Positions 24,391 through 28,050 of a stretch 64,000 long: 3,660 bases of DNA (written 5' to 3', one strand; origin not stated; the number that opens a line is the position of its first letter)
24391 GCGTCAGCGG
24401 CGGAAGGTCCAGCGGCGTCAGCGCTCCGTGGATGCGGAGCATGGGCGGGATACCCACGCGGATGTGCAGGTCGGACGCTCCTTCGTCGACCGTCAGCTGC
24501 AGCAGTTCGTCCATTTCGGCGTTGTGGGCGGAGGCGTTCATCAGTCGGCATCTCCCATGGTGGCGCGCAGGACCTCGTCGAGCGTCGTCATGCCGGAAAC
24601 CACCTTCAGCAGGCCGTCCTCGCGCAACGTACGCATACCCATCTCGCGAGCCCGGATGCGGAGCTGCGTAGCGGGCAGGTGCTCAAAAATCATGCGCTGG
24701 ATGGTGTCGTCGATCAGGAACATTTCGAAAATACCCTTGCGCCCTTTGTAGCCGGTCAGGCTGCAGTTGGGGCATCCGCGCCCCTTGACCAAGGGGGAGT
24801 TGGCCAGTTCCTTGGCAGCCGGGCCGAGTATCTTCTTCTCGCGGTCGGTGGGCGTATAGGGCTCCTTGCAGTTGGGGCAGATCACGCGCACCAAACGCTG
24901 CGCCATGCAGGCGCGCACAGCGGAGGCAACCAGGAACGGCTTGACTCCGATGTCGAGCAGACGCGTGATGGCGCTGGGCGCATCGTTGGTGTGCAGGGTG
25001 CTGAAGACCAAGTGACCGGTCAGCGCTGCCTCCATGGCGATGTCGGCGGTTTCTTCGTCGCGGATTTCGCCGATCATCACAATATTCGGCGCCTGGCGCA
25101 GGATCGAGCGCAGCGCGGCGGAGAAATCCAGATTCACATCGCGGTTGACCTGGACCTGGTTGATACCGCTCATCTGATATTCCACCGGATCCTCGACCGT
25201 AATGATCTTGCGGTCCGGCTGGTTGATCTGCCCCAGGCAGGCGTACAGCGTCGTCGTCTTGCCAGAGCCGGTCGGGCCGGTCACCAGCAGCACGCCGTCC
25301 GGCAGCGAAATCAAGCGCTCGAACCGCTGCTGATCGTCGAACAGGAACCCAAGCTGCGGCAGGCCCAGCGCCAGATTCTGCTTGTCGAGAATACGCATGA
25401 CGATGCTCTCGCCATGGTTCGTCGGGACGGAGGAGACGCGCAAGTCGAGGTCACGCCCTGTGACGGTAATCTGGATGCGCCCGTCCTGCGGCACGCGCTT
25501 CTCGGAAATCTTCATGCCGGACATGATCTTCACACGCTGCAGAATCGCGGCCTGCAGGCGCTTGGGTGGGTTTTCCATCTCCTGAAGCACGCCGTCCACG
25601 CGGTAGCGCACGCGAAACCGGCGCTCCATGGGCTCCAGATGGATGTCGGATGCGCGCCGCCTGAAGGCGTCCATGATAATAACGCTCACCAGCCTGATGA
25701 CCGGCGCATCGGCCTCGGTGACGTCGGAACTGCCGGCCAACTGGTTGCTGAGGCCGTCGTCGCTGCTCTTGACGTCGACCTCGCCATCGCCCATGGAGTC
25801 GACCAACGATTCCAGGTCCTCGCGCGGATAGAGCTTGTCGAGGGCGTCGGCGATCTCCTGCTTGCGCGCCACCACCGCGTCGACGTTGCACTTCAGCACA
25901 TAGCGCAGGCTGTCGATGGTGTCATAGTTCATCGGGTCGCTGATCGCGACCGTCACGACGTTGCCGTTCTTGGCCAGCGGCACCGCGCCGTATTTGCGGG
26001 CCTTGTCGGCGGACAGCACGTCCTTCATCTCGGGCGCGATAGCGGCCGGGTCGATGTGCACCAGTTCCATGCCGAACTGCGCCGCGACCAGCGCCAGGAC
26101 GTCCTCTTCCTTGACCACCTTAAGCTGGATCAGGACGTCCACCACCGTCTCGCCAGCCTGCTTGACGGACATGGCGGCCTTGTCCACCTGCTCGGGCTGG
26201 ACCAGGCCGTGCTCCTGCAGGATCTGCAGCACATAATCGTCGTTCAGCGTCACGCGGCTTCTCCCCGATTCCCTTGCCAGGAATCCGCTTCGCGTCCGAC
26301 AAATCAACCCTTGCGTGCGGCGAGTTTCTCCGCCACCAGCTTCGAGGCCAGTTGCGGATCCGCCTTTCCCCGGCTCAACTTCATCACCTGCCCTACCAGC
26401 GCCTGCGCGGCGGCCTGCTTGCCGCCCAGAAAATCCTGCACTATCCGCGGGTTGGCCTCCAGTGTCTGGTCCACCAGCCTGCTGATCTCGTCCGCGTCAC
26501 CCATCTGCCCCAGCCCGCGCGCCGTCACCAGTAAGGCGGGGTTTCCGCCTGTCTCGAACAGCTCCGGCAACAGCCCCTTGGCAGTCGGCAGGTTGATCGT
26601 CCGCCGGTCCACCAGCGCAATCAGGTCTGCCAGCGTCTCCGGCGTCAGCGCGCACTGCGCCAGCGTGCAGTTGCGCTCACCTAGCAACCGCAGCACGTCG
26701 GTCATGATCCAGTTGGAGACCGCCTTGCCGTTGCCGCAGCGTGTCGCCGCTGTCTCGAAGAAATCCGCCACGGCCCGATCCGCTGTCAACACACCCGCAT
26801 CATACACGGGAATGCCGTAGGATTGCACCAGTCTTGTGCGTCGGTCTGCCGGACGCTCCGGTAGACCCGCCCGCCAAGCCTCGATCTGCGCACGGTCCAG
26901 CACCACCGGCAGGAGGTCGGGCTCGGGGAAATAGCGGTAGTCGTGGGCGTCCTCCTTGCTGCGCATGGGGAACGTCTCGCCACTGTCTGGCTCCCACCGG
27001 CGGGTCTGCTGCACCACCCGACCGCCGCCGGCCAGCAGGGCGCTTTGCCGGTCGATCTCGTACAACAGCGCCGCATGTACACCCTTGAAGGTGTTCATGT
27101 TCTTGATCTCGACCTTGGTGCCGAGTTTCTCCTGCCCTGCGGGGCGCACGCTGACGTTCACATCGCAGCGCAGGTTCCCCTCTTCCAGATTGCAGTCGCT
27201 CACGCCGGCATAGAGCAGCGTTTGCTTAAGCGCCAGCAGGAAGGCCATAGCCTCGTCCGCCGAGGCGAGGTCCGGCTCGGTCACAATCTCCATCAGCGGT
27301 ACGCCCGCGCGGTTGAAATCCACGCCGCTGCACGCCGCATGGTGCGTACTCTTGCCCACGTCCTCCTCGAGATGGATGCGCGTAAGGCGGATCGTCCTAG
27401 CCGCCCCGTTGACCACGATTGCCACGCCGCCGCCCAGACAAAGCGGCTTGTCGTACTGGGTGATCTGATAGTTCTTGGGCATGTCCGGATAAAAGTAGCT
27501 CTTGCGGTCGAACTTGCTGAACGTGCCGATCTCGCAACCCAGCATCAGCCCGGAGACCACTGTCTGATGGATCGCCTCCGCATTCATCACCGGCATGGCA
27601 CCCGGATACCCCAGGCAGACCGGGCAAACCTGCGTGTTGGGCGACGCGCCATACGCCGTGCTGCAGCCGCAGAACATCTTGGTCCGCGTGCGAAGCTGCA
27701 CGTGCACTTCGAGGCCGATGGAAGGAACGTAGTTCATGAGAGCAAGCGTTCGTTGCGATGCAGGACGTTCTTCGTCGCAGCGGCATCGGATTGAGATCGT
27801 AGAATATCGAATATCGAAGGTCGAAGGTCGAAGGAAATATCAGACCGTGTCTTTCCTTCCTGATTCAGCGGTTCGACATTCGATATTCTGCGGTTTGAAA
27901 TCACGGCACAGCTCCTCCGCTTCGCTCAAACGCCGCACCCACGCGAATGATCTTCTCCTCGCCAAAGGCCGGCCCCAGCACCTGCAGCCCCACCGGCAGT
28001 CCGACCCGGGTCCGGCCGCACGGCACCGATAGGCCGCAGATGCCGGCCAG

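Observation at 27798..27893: Dispersed family of GAA-phased heptad hairpin elements: copy inside the gatA-gatB spacer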

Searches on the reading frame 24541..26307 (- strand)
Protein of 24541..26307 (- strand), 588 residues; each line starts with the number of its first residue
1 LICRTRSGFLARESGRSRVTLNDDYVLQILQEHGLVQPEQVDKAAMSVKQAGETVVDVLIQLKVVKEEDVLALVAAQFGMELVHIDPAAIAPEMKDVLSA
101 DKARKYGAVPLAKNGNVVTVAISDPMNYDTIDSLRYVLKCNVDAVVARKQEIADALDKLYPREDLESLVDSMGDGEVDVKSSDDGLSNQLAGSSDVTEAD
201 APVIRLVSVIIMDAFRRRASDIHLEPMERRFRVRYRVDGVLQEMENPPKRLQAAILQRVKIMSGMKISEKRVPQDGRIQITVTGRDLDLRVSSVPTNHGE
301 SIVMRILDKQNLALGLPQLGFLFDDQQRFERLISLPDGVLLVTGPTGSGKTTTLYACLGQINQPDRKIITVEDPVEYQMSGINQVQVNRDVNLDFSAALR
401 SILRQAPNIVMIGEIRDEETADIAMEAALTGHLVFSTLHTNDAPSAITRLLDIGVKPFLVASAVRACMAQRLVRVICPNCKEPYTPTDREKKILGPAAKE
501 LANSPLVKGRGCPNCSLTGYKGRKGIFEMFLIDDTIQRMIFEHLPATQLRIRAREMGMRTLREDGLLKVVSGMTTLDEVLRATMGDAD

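Call 16: search_protein_families(library=ncbifam, proteins=[window:24541-26307:-])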
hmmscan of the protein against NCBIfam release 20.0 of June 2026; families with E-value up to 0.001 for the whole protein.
window:24541-26307:- (588 aa): 23 families
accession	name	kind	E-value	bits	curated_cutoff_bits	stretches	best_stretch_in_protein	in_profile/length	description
TIGR02538.1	type_IV_pilB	equivalog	1.7e-191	637.7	675.65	1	27-584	3-563/564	type IV-A pilus assembly ATPase PilB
TIGR02533.1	type_II_gspE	equivalog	7.4e-186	618.5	630.25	1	103-583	9-486/486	type II secretion system ATPase GspE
NF053534.1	T4PilAsmATPsTfpB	equivalog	8.1e-142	473.6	850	1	56-582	54-581/584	type IV pilus assembly ATPase TfpB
NF007755.0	PRK10436.1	equivalog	5.8e-135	450.5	617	1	103-582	14-458/465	type II secretion system protein GspE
NF041000.1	ATPase_ComGA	equivalog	3e-78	262.5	300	1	210-474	3-266/267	competence type IV pilus ATPase ComGA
TIGR01420.1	pilT_fam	subfamily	1.7e-53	182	319.1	1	210-476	5-263/343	PilT/PilU family type 4a pilus ATPase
TIGR02525.1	plasmid_TraJ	equivalog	2.6e-29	102.4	368.3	1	300-453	118-272/372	plasmid transfer ATPase TraJ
TIGR02524.1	dot_icm_DotB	equivalog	6.8e-22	78.1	463.3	1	334-451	131-257/358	Dot/Icm type IV secretion system ATPase DotB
NF058587.1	archaellum_moto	equivalog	5.3e-19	68.4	550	1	340-451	278-394/527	archaellum flagellar ATPase motor FlaI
TIGR02782.1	TrbB_P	equivalog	1.4e-17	64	304.55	1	340-451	139-253/303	P-type conjugative transfer ATPase TrbB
TIGR03819.1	heli_sec_ATPase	hypoth_equivalog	2.6e-16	59.8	373.15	1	255-476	99-323/340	TadA family conjugal transfer-associated ATPase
NF010469.0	PRK13894.1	subfamily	3.8e-16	59.3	508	1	340-451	152-265/320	conjugal transfer ATPase TrbB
TIGR02788.1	VirB11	equivalog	1.7e-14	53.6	249.95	1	340-453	147-265/308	P-type DNA transfer ATPase VirB11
NF010407.0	PRK13833.1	subfamily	3e-14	53.2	499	1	340-452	147-261/323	conjugal transfer protein TrbB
NF012033.0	PRK15489.1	equivalog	1.3e-09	36.8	537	1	28-166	495-633/703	glycosyl transferase family protein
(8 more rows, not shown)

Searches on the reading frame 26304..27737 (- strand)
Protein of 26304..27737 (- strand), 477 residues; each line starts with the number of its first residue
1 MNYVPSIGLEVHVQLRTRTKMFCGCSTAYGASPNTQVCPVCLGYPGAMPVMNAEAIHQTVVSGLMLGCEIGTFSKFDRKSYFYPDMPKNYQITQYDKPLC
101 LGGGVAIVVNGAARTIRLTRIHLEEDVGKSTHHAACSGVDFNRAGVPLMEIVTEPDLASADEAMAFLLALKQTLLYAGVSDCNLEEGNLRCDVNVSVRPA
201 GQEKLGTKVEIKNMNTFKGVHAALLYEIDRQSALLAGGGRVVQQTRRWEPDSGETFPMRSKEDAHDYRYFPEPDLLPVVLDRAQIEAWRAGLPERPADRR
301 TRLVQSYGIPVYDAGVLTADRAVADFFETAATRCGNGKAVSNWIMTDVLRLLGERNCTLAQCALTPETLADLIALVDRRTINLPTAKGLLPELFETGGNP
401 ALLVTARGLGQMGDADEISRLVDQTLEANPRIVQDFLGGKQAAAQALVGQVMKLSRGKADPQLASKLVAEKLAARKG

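Call 16: search_protein_families(library=ncbifam, proteins=[window:26304-27737:-])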
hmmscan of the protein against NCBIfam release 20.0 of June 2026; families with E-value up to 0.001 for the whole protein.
window:26304-27737:- (477 aa): 9 families
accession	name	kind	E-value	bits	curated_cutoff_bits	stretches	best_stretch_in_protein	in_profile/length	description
NF004012.0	PRK05477.1-2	equivalog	8.1e-190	631.6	338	1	2-473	3-479/481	Asp-tRNA(Asn)/Glu-tRNA(Gln) amidotransferase subunit GatB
NF004014.0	PRK05477.1-4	equivalog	2.2e-180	600.5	414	1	1-472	1-474/475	Asp-tRNA(Asn)/Glu-tRNA(Gln) amidotransferase subunit GatB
TIGR00133.1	gatB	equivalog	2e-164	547.7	314.8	1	2-472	3-480/481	Asp-tRNA(Asn)/Glu-tRNA(Gln) amidotransferase subunit GatB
NF004011.1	PRK05477.1-1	equivalog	1.9e-163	544.6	680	1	1-473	1-474/475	Asp-tRNA(Asn)/Glu-tRNA(Gln) amidotransferase subunit GatB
NF004015.0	PRK05477.1-5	equivalog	3.3e-157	524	628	1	7-473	19-487/488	Asp-tRNA(Asn)/Glu-tRNA(Gln) amidotransferase subunit GatB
NF004013.0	PRK05477.1-3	equivalog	1.6e-143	478.8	653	1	2-473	16-500/501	Asp-tRNA(Asn)/Glu-tRNA(Gln) amidotransferase subunit GatB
NF003107.0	PRK04028.1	equivalog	4.3e-37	127.8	456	3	241-474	403-626/630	Glu-tRNA(Gln) amidotransferase subunit GatE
NF011291.0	PRK14703.1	equivalog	8.4e-30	103.7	681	1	294-473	594-768/769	glutamine--tRNA ligase/YqeY domain fusion protein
TIGR00134.1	gatE_arch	equivalog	8.9e-24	83.7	319.55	2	242-473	398-619/622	Glu-tRNA(Gln) amidotransferase subunit GatE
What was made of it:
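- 26304..27737 (-): gatB (context). NCBIfam NF004012, E 8e-190 (call 16).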

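Call 93: list_cluster_members(proteins=[P0001, window:26304-27737:-])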
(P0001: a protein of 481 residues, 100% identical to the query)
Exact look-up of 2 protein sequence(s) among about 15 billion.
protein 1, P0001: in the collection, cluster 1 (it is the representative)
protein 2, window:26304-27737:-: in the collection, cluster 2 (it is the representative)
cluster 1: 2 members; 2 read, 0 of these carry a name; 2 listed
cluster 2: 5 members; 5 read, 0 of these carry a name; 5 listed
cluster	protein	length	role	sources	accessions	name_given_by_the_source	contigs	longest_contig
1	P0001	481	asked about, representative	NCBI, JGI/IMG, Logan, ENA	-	-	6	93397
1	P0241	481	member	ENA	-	-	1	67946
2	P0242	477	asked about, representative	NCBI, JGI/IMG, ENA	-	-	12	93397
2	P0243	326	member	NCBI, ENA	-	-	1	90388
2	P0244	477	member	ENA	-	-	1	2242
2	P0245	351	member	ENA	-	-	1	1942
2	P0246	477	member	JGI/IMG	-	-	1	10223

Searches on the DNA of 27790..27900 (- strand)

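Call 76: search_dna_similar(query=window:27790-27900:-, collection=phages, mode=distant, max_evalue=0.01, max_rows=10)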
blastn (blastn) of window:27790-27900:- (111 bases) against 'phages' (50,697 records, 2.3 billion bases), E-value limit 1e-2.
No match.
